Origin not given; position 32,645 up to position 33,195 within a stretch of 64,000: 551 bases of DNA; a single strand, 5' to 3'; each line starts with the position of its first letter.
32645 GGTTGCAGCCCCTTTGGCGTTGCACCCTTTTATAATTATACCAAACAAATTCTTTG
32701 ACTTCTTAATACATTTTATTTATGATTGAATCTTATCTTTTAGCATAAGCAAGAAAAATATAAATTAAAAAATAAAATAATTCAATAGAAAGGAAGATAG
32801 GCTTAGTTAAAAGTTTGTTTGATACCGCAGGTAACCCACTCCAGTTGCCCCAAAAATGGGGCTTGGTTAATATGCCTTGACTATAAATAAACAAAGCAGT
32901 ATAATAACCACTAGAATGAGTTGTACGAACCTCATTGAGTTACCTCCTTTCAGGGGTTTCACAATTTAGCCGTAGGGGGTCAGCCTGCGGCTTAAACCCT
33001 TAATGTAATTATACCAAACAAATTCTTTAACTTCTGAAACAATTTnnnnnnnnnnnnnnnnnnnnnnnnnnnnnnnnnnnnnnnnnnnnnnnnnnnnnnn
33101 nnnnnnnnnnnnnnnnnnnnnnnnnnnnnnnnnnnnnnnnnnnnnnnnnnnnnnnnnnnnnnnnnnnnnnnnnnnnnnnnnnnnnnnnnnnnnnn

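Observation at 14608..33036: Three copies of a ~230-bp MITE-like element carrying a perfect sigma70 promoter and a terminated ~90-nt transcript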

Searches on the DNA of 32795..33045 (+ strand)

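Call 13: search_dna_similar(query=window:32795-33045:+, collection=plasmids, mode=distant, max_rows=60, rows=spread, max_evalue=0.001)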
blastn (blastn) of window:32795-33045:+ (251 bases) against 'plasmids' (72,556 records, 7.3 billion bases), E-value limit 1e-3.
Records with a match: 269; places in all: 400; records where one place covers at least 80% of the query: 35.
Best place of each record, by identity: >=99% 8; 95-99% 12; 80-90% 15; 60-80% 234.
By first word of the organism name: Campylobacter 269.
By predicted mobility (MOB-suite, as given by PLSDB): conjugative 242; non-mobilizable 26; mobilizable 1.
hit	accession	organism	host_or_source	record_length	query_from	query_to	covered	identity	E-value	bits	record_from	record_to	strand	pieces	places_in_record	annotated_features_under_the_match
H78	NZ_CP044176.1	Campylobacter coli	-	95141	1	251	100%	100.0%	4e-125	453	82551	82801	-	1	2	none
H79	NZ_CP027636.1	Campylobacter coli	turkey,meat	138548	1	251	100%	100.0%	4e-125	453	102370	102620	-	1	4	none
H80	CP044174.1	Campylobacter jejuni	-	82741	1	251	100%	97.7%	4e-125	508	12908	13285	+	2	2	record has no annotation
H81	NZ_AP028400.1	Campylobacter jejuni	Homo sapiens,feces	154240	1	251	100%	97.7%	4e-125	508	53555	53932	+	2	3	none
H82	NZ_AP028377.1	Campylobacter jejuni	Homo sapiens,feces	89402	1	251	100%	97.4%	2e-123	504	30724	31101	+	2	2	none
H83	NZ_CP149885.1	Campylobacter coli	Chicken,cell culture,liver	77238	1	251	100%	69.5%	2e-14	87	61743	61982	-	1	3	none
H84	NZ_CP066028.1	Campylobacter coli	-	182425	1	251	100%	68.8%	1e-11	78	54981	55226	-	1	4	none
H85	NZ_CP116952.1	Campylobacter sp. CFSAN122778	Homo sapiens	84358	1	251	100%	68.8%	1e-11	78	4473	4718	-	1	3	none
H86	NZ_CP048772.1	Campylobacter jejuni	cell culture,duck meat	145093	54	251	79%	75.0%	1e-24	121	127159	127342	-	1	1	none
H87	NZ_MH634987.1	Campylobacter coli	chicken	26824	54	240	75%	73.3%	4e-11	132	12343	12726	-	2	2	none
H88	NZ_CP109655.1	Campylobacter coli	Homo sapiens,Majorca stay with severe ...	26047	54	240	75%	72.9%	4e-10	127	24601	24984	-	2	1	none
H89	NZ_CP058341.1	Campylobacter coli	environmental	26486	54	240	75%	70.5%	4e-11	76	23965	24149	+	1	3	none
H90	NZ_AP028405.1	Campylobacter coli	Homo sapiens,feces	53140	54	240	75%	70.5%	4e-11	76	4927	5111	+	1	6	none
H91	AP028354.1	Campylobacter jejuni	Homo sapiens,feces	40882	54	224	68%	71.6%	4e-10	72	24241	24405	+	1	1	none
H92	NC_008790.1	Campylobacter jejuni subsp. jejuni 81-176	-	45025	54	224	68%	71.6%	2e-9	71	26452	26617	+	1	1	type IV secretion system protein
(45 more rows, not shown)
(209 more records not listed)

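Call 14: get_annotated_region(hit=H92, flank=6000)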
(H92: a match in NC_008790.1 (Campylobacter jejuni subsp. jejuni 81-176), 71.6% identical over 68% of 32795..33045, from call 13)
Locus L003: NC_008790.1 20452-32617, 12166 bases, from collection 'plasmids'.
description: Campylobacter jejuni subsp. jejuni 81-176 plasmid pTet, complete sequence
organism: Campylobacter jejuni subsp. jejuni 81-176 (NCBI taxid 354242)
taxonomy: Bacteria; Campylobacterota; Epsilonproteobacteria; Campylobacterales; Campylobacteraceae; Campylobacter; Campylobacter jejuni; Campylobacter jejuni subsp. jejuni 81-176
host: -; source: -; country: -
typing (MOB-suite, as given by PLSDB): conjugative; replicon rep_cluster_475; relaxase MOBP; mating-pair formation MPF_T
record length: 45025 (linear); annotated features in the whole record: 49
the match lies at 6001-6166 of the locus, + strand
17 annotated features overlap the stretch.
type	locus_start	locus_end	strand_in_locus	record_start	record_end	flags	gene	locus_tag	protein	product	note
CDS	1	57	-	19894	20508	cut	-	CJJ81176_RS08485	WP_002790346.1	recombinase family protein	GO:0006310 - DNA recombination [Evidence IEA]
CDS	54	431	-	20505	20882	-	vapD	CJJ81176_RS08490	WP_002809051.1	virulence-associated protein VapD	-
CDS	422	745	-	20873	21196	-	-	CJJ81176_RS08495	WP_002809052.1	hypothetical protein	-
CDS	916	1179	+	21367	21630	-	-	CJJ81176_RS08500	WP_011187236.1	TrbC/VirB2 family protein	-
CDS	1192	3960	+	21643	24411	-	-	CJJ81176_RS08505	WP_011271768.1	VirB4 family type IV secretion/conjugal transfer ATPase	-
CDS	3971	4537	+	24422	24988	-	-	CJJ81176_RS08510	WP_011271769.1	Rha family transcriptional regulator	-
CDS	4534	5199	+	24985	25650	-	-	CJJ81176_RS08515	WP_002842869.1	hypothetical protein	-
CDS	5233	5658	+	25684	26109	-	-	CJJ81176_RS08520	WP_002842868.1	single-stranded DNA-binding protein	-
CDS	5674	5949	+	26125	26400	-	-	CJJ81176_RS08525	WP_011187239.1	hypothetical protein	-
CDS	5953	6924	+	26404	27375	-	-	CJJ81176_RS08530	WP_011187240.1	type IV secretion system protein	-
CDS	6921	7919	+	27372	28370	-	-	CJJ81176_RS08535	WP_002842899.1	type IV secretion system protein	-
CDS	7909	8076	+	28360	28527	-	-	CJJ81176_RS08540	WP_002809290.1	hypothetical protein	-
CDS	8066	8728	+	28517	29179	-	-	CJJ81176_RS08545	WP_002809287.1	type IV secretion system protein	-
CDS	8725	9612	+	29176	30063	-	virB9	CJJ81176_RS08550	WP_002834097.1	P-type conjugative transfer protein VirB9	-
CDS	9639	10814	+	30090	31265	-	virB10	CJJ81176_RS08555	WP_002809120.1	type IV secretion system protein VirB10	-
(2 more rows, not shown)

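Call 68: search_rna_families(sources=[L003, L006, L018, L024], threshold=evalue, max_evalue=1)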
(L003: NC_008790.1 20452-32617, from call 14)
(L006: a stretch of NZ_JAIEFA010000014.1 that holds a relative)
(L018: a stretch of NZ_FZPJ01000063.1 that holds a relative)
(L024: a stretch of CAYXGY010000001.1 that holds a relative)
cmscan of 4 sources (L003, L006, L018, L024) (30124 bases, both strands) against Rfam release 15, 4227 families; matches with E-value up to 1: 3.
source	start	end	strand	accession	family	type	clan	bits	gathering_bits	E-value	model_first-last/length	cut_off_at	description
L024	2646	2720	-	RF00005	tRNA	Gene; tRNA;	CL00001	68.4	29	4.1e-13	1-71/71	no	tRNA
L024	2546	2619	-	RF00005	tRNA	Gene; tRNA;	CL00001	63.7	29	7.9e-12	1-71/71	no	tRNA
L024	2559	2698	-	RF02553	YrlA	Gene; sRNA;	-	30.1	69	0.0082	1-114/114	no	Y RNA-like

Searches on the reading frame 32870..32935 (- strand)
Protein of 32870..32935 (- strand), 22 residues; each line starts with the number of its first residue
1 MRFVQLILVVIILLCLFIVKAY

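Call 46: search_protein_families(library=pfam, proteins=[window:32870-32935:-], max_evalue=10)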
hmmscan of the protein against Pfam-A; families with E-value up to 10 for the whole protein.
seq(22 aa): 0 families

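Call 47: search_protein_families(library=ncbifam, proteins=[window:32870-32935:-], max_evalue=10)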
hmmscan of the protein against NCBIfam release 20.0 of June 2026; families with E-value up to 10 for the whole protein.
seq(22 aa): 1 family
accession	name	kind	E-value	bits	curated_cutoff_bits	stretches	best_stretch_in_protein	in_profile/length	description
NF047942.1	TatA_Rickett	exception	5.7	6.7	90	1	1-17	3-19/45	twin-arginine translocase TatA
